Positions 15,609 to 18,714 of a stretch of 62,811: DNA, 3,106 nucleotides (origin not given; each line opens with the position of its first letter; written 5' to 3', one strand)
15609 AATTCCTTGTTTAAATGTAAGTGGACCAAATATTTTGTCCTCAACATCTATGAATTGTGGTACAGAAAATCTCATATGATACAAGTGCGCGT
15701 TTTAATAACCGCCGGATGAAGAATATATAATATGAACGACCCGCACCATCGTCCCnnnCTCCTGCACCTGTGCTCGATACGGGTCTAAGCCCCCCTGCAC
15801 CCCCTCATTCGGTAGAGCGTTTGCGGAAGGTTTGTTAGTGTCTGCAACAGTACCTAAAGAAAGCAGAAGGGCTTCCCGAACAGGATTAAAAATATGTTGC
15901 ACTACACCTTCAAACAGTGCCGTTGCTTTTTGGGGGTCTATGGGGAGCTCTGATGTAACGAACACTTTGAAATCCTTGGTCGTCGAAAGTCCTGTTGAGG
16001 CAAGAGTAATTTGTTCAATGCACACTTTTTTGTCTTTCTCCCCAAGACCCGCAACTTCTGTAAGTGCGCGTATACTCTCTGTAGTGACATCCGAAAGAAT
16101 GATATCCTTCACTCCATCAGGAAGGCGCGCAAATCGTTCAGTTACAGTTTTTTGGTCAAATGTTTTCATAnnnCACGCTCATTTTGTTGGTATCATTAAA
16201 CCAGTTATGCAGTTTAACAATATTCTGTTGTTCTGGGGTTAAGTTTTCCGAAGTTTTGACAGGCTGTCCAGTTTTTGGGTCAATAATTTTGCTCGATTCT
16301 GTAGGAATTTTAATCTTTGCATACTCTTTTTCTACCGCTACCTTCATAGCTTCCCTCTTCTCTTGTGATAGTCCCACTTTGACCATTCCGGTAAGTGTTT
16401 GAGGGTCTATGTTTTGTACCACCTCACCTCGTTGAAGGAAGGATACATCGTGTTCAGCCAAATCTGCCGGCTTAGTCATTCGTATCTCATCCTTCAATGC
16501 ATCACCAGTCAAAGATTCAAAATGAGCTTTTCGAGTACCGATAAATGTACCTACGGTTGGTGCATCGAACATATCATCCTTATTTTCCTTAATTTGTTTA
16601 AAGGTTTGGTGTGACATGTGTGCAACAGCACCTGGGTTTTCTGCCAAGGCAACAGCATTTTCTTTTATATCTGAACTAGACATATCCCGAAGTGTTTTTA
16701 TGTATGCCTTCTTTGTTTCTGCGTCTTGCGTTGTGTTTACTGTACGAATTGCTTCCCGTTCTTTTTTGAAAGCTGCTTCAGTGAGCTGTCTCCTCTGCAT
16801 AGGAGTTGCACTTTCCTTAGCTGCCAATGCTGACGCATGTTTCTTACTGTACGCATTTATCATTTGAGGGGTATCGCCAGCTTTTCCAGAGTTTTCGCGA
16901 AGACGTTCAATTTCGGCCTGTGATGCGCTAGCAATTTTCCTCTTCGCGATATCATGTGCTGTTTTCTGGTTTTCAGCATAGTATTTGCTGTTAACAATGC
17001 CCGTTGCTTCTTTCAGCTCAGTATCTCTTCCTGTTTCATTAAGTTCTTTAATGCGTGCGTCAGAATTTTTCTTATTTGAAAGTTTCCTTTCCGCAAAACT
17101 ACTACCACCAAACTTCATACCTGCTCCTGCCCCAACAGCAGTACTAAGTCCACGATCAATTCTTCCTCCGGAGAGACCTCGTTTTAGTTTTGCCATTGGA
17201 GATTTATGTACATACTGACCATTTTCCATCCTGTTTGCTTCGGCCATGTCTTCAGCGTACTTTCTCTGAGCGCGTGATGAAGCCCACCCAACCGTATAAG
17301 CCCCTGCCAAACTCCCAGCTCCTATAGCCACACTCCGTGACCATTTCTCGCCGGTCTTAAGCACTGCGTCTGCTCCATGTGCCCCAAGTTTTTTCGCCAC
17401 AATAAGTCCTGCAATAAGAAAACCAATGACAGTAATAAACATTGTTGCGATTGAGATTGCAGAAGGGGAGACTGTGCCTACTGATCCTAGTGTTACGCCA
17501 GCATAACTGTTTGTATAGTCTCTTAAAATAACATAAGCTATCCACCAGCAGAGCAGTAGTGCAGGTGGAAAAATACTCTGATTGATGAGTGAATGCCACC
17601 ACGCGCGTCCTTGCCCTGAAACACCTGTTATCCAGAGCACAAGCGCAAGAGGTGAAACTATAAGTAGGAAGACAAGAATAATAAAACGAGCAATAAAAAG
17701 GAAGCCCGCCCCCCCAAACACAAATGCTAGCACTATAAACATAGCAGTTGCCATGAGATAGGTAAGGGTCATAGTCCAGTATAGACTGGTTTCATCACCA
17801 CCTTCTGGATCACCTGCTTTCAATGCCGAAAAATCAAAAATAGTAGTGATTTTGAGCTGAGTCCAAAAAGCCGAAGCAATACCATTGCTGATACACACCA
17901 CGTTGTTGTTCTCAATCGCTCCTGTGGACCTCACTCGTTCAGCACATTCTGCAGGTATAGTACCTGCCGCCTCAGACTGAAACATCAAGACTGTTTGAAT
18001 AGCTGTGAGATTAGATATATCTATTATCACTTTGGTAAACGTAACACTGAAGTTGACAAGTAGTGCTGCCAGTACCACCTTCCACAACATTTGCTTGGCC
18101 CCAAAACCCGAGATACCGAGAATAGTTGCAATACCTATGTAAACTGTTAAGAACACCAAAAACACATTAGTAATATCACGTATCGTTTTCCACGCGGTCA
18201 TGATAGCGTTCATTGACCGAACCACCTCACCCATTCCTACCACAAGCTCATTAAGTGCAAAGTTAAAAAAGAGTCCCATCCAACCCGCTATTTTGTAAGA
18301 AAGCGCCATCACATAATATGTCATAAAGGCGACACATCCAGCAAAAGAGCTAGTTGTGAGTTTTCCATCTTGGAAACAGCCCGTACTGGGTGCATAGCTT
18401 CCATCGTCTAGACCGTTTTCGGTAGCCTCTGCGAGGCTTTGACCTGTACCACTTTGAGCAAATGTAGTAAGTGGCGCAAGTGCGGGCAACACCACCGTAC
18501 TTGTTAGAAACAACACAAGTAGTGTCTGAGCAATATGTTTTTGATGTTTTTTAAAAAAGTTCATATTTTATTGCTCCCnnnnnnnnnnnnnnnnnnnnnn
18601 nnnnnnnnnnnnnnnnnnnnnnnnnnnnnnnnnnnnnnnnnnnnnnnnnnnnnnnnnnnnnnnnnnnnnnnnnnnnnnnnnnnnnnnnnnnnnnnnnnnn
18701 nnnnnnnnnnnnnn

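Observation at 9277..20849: Eleven-gene minimal type IV secretion-like operon with unusual partners and no coupling protein or relaxase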

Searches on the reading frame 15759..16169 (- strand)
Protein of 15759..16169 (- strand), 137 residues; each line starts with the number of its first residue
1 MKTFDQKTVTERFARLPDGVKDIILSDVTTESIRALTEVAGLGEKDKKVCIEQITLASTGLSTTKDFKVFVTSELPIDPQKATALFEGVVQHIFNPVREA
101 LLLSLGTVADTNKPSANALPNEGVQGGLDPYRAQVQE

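Call 4: search_protein_families(library=pfam, max_evalue=1, proteins=[window:15759-16169:-])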
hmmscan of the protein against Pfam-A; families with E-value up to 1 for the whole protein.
window:15759-16169:- (137 aa): 1 family
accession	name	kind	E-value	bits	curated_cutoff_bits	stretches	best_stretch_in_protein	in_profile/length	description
PF18435.7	EstA_Ig_like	-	0.053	14.1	26.7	1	32-74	1-43/120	Esterase Ig-like N-terminal domain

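Call 5: search_protein_families(library=ncbifam, max_evalue=1, proteins=[window:15759-16169:-])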
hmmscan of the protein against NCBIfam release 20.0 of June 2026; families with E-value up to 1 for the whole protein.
window:15759-16169:- (137 aa): 1 family
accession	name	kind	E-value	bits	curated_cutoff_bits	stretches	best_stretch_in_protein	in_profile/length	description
TIGR00161.1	TIGR00161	hypoth_equivalog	0.064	12.9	199.25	1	61-112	72-122/239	proteasome assembly chaperone family protein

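Call 39: search_solved_structures(query=A5, max_evalue=1)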
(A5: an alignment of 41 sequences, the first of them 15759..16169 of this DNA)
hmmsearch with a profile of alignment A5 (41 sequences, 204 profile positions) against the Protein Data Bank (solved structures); distinct sequences matched with E-value up to 1: 9.
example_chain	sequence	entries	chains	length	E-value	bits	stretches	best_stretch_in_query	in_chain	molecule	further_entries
2kwv_A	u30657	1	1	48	0.09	16.5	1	13-37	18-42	DNA polymerase iota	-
2x5q_A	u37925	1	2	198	0.17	15.5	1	69-110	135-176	SSO1986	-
2mbb_A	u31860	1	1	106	0.32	14.7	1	13-41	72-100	Immunoglobulin G-binding protein G/DNA polymerase iota fusion protein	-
4k25_A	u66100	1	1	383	0.37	14.5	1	79-114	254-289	Probable tRNA threonylcarbamoyladenosine biosynthesis protein QRI7, mitochondrial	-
3wuh_A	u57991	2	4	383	0.37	14.5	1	79-114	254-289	tRNA N6-adenosine threonylcarbamoyltransferase, mitochondrial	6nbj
7ezi_A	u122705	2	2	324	0.6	13.8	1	49-101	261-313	L-galactose dehydrogenase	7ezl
36hb_C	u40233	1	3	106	0.74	13.5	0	3-58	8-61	CAM1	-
4v8m_BT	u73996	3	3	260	0.92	13.2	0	74-187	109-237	60S RIBOSOMAL PROTEIN L19, PUTATIVE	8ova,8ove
8v3w_H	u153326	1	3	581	0.97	13.1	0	70-123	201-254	Hub-Hydrolase (CD1368)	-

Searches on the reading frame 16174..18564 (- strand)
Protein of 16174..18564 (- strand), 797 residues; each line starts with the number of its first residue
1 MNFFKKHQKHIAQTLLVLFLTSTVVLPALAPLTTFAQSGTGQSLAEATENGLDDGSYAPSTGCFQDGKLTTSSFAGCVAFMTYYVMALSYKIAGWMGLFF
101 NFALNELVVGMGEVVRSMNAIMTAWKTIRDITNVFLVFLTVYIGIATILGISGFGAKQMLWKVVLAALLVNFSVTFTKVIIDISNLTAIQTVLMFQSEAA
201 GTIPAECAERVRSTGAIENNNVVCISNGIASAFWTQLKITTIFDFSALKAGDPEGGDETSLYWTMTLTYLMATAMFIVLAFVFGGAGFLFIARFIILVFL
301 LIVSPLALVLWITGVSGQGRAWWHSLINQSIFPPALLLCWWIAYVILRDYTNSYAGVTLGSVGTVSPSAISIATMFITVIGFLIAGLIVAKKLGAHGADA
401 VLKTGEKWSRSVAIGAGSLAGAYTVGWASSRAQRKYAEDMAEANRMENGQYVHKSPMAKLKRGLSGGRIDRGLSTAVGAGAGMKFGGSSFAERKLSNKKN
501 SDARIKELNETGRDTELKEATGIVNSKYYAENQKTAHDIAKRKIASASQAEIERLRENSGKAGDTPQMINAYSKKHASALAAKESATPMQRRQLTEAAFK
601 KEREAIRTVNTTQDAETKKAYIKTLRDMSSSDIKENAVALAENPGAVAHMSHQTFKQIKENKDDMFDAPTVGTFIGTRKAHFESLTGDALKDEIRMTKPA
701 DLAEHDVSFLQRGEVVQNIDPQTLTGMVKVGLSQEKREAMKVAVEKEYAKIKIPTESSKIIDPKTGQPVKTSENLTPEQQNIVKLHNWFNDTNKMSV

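Call 4: search_protein_families(library=pfam, max_evalue=1, proteins=[window:16174-18564:-])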
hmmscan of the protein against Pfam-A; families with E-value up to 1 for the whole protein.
window:16174-18564:- (797 aa): 0 families

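Call 5: search_protein_families(library=ncbifam, max_evalue=1, proteins=[window:16174-18564:-])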
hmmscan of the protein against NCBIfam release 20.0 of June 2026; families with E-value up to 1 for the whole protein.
window:16174-18564:- (797 aa): 0 families

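Call 31: search_solved_structures(query=A1, max_evalue=1)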
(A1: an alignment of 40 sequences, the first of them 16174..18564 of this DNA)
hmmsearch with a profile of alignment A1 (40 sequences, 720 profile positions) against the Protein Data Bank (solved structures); distinct sequences matched with E-value up to 1: 28.
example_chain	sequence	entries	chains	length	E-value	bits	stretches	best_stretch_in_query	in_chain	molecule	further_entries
7dxk_A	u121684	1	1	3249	0.0015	20.6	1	471-613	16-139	Huntingtin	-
6tik_C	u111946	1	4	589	0.022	16.7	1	457-697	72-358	Capsid protein,Putative adhesin/invasin,Capsid protein,Factor H-binding protein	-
21vq_V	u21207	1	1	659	0.053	15.5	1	456-599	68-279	Phi92_gp134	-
8c6j_CF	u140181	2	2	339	0.057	15.3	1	406-583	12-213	Protein FAM50A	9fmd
6yej_A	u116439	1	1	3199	0.075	15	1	531-603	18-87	Huntingtin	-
6wxh_D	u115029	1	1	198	0.091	14.7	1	457-620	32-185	Colicin-E1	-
8tzk_E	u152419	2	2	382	0.13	14.2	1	467-658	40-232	Peptidase M23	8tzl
8ro6_A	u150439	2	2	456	0.34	12.8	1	466-585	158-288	Structural maintenance of chromosomes protein 1A (SMC1A)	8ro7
8p0a_A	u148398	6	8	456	0.34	12.8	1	466-585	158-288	Structural maintenance of chromosomes protein 1A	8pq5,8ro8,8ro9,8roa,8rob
5xxu_G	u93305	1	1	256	0.44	12.4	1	621-716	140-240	Ribosomal protein eS6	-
9fpz_B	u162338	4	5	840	0.45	12.4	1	530-619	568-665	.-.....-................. 15, NatA auxiliary subunit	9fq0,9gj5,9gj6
29vf_O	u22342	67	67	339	0.48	12.3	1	539-603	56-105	TATA-box-binding protein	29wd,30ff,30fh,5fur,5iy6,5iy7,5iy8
7nsu_D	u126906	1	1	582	0.55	12.1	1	474-695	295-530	Colicin-E9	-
6c95_A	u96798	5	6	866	0.57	12.1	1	530-619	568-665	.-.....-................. 15, NatA auxiliary subunit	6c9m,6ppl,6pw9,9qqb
9f1b_DB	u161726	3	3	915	0.57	12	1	530-619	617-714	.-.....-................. 15, NatA auxiliary subunit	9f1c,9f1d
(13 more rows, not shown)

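Call 34: search_protein_families(library=pfam, alignment_id=A1, max_evalue=0.1)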
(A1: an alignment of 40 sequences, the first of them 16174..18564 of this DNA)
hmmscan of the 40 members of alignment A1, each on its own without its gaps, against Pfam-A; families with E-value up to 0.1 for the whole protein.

A. member 1, window:16174-18564:- (797 aa): 0 families

B. families by the number of members that match (of 40 scanned): 14 families
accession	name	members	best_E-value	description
PF04610.19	TrbL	4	0.00016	TrbL/VirB6 plasmid conjugal transfer protein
PF24287.1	DUF7475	2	0.0031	Family of unknown function (DUF7475)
PF14037.11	YoqO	2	0.017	YoqO-like protein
PF07956.16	DUF1690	1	0.005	Protein of Unknown function (DUF1690)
PF10103.15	Zincin_2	1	0.0054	Zincin-like metallopeptidase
PF17675.6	APG6_N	1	0.013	Apg6 coiled-coil region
PF14491.11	DUF4435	1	0.024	Protein of unknown function (DUF4435)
PF18881.5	DUF5646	1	0.025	Family of unknown function (DUF5646)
PF01616.22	Orbi_NS3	1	0.047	Orbivirus NS3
PF16238.11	DUF4897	1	0.049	Domain of unknown function (DUF4897)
PF14989.11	CCDC32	1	0.051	Coiled-coil domain containing 32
PF24627.1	PUMA_CC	1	0.053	PUMA coiled-coil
PF14494.11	DUF4436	1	0.067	Domain of unknown function (DUF4436)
PF18278.7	RANK_CRD_2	1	0.067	Receptor activator of the NF-KB cysteine-rich repeat domain 2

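Call 68: search_protein_families(library=ncbifam, alignment_id=A1, max_evalue=0.1)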
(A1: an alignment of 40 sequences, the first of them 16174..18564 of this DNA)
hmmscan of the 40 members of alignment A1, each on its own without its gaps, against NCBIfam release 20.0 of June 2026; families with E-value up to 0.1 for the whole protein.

A. member 1, window:16174-18564:- (797 aa): 0 families

B. families by the number of members that match (of 40 scanned): 17 families
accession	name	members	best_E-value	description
NF046089.1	CD3337_EF1877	4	0.0001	CD3337/EF1877 family mobilome membrane protein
NF045889.1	ICE_Mbov_0396_TM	2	0.00087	Mbov_0396 family ICE element transmembrane protein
TIGR02168.1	SMC_prok_B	2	0.0045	chromosome segregation protein SMC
NF006544.0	PRK09039.1-3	1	0.0011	peptidoglycan -binding protein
NF006546.0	PRK09039.1-5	1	0.0029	peptidoglycan -binding protein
NF053806.1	lanmdlnLanM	1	0.0031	lanmodulin LanM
TIGR00998.1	8a0101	1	0.005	EmrA/EmrK family multidrug efflux transporter periplasmic adaptor subunit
NF005844.0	PRK07764.1-3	1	0.0051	DNA polymerase III subunit gamma and tau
NF038071.1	lat_flg_LafA_2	1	0.0064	lateral flagellin LafA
TIGR02169.1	SMC_prok_A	1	0.011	chromosome segregation protein SMC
NF041742.1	WGxxGxxG_fam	1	0.014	WGxxGxxG family protein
TIGR00686.1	phnA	1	0.014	zinc ribbon domain-containing protein YjdM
NF041949.1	THIVI_2564_fam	1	0.017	Thivi_2564 family membrane protein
NF010081.0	PRK13566.1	1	0.046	anthranilate synthase component I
NF040562.1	PrimPol_Db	1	0.063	CRISPR-associated primase-polymerase type B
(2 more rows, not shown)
